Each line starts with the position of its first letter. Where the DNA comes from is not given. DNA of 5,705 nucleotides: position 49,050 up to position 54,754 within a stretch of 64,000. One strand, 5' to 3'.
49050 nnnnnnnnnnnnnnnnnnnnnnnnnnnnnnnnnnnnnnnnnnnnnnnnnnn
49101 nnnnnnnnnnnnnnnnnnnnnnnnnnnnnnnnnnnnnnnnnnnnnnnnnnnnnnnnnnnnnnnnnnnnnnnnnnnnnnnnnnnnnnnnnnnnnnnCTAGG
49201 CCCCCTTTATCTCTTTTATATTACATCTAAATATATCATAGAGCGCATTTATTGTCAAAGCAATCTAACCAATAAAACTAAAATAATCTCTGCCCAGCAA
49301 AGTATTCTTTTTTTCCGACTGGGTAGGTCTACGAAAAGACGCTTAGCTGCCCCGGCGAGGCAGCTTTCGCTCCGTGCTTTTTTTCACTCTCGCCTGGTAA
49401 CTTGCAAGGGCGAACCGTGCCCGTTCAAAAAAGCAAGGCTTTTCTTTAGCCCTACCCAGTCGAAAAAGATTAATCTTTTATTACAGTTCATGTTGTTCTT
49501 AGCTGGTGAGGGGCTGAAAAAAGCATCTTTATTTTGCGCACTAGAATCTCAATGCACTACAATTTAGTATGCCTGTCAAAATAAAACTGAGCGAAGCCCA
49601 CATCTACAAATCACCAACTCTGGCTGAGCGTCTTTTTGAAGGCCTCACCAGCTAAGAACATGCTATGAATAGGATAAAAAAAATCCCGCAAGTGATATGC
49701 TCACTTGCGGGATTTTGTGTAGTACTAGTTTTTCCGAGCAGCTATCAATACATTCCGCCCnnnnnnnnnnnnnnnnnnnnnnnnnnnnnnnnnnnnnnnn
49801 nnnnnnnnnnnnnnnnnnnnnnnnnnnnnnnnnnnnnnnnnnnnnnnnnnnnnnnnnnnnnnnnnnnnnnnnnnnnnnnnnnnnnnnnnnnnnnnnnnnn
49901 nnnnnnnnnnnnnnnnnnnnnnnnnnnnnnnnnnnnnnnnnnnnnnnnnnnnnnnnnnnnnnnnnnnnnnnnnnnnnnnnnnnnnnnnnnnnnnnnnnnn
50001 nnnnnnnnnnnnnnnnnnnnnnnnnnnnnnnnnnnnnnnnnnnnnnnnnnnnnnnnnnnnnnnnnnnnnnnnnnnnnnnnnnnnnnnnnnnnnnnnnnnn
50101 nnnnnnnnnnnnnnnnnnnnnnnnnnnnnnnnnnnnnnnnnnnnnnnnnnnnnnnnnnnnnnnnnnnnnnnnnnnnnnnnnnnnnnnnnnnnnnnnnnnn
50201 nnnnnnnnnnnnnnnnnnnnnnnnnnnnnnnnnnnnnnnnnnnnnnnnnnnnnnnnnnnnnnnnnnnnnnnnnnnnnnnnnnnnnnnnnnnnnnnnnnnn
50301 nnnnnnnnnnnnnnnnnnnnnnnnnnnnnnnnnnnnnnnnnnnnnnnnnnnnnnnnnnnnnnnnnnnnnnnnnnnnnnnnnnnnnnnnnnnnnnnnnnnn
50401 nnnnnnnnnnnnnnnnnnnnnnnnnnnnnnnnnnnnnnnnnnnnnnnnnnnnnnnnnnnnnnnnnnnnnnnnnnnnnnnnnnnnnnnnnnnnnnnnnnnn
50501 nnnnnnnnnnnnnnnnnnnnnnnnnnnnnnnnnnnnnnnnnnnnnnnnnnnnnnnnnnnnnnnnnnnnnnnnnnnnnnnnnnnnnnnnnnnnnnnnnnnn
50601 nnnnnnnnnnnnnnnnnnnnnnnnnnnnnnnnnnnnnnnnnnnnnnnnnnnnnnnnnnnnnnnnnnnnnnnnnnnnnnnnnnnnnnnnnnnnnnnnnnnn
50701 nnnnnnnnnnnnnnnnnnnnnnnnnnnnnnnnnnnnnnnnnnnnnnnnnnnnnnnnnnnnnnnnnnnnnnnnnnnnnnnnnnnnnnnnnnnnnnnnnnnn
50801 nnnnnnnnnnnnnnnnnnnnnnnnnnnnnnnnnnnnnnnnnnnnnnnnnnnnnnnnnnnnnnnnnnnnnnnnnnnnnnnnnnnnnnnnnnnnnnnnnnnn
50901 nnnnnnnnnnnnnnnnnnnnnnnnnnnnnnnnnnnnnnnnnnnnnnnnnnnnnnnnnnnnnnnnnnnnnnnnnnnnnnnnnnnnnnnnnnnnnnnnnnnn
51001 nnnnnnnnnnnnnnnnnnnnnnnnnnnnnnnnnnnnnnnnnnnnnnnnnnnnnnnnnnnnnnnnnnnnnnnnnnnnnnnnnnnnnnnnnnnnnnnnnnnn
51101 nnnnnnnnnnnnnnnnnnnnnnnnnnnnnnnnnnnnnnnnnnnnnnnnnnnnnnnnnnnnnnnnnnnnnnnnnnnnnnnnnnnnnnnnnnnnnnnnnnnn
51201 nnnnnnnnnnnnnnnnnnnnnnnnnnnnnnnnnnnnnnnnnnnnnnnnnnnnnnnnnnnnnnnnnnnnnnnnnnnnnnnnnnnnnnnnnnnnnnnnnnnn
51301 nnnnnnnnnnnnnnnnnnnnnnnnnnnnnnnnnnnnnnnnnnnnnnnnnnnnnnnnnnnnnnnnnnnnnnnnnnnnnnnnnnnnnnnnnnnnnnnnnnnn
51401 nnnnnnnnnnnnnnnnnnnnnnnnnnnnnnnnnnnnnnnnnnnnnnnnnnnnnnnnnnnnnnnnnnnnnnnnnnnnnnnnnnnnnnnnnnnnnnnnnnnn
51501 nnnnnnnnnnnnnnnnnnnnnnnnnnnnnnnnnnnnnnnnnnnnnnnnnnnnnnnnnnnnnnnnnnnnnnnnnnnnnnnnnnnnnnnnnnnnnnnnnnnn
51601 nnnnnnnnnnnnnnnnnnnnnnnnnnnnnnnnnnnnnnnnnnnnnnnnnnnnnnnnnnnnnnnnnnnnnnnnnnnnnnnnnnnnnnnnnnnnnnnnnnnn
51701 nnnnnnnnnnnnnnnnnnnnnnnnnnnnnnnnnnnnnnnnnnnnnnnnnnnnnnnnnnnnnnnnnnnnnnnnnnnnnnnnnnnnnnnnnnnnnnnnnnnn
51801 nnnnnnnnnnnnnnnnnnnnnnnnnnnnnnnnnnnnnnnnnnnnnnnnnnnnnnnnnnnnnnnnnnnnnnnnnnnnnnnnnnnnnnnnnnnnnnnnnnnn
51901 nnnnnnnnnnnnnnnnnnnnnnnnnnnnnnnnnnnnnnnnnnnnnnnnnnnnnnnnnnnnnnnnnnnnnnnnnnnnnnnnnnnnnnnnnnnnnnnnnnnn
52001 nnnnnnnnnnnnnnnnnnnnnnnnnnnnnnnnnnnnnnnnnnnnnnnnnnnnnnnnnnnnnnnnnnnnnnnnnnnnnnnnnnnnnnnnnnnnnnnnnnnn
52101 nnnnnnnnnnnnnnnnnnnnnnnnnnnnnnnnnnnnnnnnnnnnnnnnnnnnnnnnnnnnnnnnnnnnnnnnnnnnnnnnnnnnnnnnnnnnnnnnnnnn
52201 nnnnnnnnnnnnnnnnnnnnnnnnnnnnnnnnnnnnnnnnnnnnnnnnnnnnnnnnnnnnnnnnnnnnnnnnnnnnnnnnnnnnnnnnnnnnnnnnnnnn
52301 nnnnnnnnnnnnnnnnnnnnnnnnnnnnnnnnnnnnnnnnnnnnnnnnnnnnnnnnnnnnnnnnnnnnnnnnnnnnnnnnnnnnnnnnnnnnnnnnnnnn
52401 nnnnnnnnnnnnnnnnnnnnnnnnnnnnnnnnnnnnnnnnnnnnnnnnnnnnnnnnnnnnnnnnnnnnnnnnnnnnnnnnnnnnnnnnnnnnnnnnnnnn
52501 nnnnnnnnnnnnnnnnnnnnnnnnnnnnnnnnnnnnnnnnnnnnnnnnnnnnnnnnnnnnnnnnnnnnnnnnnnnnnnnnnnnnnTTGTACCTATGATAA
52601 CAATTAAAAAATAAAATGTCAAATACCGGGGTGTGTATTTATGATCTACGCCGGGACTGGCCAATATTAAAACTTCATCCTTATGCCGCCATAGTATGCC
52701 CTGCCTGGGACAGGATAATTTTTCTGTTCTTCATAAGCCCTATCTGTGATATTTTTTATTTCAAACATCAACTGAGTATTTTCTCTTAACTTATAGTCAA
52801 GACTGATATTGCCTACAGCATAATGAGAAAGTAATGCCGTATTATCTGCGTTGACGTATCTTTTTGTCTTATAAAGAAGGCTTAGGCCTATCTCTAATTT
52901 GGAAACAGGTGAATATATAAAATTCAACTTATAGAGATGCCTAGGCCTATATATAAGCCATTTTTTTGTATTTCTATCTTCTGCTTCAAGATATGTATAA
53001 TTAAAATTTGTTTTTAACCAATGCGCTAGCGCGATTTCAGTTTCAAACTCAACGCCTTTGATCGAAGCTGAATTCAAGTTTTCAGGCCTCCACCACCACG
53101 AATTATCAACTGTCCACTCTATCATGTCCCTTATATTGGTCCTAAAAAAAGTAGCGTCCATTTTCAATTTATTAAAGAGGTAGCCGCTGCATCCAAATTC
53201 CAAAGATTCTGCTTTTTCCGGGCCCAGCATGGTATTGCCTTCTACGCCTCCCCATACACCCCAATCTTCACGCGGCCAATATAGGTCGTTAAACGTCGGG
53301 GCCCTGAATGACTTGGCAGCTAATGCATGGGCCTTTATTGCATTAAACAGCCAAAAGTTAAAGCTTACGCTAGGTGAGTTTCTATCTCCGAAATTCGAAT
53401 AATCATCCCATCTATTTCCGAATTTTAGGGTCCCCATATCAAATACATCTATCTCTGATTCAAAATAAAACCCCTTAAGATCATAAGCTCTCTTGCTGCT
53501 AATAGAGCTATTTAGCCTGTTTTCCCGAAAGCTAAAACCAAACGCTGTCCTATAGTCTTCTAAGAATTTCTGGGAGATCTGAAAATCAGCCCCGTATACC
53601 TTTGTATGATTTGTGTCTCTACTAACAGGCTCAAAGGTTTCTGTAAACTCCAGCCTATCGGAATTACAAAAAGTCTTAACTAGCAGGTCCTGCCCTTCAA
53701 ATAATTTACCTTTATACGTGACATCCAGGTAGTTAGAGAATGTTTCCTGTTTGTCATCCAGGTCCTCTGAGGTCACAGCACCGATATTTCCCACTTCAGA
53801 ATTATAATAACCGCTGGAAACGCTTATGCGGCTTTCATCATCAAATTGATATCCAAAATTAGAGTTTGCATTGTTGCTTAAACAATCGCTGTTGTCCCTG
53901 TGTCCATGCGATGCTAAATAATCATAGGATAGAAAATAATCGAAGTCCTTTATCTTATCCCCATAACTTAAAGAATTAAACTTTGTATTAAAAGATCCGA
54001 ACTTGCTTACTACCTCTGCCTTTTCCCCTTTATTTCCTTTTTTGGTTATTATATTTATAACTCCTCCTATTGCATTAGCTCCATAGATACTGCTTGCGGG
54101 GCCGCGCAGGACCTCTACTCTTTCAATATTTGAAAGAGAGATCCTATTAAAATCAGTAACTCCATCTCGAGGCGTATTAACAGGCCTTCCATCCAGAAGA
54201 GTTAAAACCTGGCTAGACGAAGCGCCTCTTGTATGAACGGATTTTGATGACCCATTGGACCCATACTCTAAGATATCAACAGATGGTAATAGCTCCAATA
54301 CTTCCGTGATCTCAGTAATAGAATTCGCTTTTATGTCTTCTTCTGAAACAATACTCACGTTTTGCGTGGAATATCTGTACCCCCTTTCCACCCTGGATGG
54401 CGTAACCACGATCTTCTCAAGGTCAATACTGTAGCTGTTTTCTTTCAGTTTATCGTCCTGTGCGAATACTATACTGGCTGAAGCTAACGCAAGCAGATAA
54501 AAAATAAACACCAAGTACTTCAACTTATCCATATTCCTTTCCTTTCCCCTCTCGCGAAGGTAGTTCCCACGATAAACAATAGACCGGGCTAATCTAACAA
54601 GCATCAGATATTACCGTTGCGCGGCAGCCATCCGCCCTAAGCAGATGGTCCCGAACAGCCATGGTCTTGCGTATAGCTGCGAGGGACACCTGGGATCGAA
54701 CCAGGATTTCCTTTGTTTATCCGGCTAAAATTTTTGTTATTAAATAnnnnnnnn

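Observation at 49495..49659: Two copies of a ~165 bp conserved element with long terminal inverted repeats: MITE or 6S-like structured RNA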

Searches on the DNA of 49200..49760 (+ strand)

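Call 16: search_rna_families(source=window, start=49200, end=49760, threshold=evalue, max_evalue=10)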
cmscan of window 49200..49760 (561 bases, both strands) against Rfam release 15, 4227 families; matches with E-value up to 10: 11.
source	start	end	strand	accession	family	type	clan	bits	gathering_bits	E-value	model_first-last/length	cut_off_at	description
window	49677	49760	-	RF00514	His_leader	Cis-reg; leader;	-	26.3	49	0.035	46-126/126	5'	Histidine operon leader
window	49679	49760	-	RF04178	BTnc005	Gene; sRNA;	-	20.3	174.8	0.024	28-205/205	5'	Bacteroides sRNA BTnc005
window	49647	49723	+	RF02064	STnc370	Gene; sRNA;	-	19.5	54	7.9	1-71/71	no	Enterobacterial sRNA STnc370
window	49674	49760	-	RF04312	trpB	Cis-reg;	-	18.4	59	6.1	25-107/107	5'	trpB ncRNA motif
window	49677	49727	-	RF02399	NsiR1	Gene; sRNA;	-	17.8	39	0.59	1-60/60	no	Nitrogen stress-induced RNA 1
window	49407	49515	-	RF02618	SSRC34_2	Gene; sRNA;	-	16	48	6.9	1-125/125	no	Streptococcus sRNA 34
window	49657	49721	+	RF00506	Thr_leader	Cis-reg; leader;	-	15.1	55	3.9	1-118/118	no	Threonine operon leader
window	49676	49760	-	RF00513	Trp_leader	Cis-reg; leader;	-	14.6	41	4.6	27-100/100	5'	Tryptophan operon leader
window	49352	49395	-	RF01420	snoR113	Gene; snRNA; snoRNA; CD-box;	-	14.1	47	4.6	1-103/103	no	Small nucleolar RNA snoR113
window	49613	49698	-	RF00646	mir-204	Gene; miRNA;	-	12.7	48.4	4.2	1-89/89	no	mir-204 microRNA precursor family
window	49200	49244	-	RF02956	DUF2693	Gene; sRNA;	-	12.1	81.3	8.7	1-52/165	3'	DUF2693 RNA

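Call 64: search_dna_similar(query=window:49300-49670:+, collection=plasmids, mode=distant, max_evalue=0.01, max_rows=10)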
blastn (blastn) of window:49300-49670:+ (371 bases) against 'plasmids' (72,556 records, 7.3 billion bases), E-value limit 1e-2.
No match.

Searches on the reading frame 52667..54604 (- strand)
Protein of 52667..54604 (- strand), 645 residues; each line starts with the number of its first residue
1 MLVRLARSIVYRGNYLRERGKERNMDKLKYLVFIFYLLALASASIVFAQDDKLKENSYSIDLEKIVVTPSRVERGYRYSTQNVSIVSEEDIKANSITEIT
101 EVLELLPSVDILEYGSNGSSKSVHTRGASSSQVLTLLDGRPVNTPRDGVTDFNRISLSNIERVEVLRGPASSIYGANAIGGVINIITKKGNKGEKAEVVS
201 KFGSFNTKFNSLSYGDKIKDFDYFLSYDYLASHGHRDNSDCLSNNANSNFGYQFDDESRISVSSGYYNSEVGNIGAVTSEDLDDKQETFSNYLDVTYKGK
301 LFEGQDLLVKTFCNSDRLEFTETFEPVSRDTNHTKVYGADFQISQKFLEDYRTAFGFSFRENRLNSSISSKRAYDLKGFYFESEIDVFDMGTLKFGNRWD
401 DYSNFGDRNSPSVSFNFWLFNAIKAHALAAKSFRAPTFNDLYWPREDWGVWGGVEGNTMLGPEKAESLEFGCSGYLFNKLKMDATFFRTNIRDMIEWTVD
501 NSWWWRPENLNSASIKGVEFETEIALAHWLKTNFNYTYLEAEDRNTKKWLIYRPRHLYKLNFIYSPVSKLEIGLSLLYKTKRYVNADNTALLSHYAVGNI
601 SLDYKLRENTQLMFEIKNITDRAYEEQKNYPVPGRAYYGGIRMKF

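Call 75: search_protein_families(library=pfam, max_evalue=0.00001, proteins=[window:52667-54604:-])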
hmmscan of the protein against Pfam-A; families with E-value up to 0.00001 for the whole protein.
window:52667-54604:- (645 aa): 2 families
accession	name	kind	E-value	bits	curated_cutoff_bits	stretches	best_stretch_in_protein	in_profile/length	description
PF00593.30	TonB_dep_Rec_b-barrel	-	2.6e-35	123.6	27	1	218-619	27-436/436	TonB dependent receptor-like, beta-barrel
PF07715.20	Plug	-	1.4e-28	99.9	23.9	1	79-182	5-107/107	TonB-dependent Receptor Plug Domain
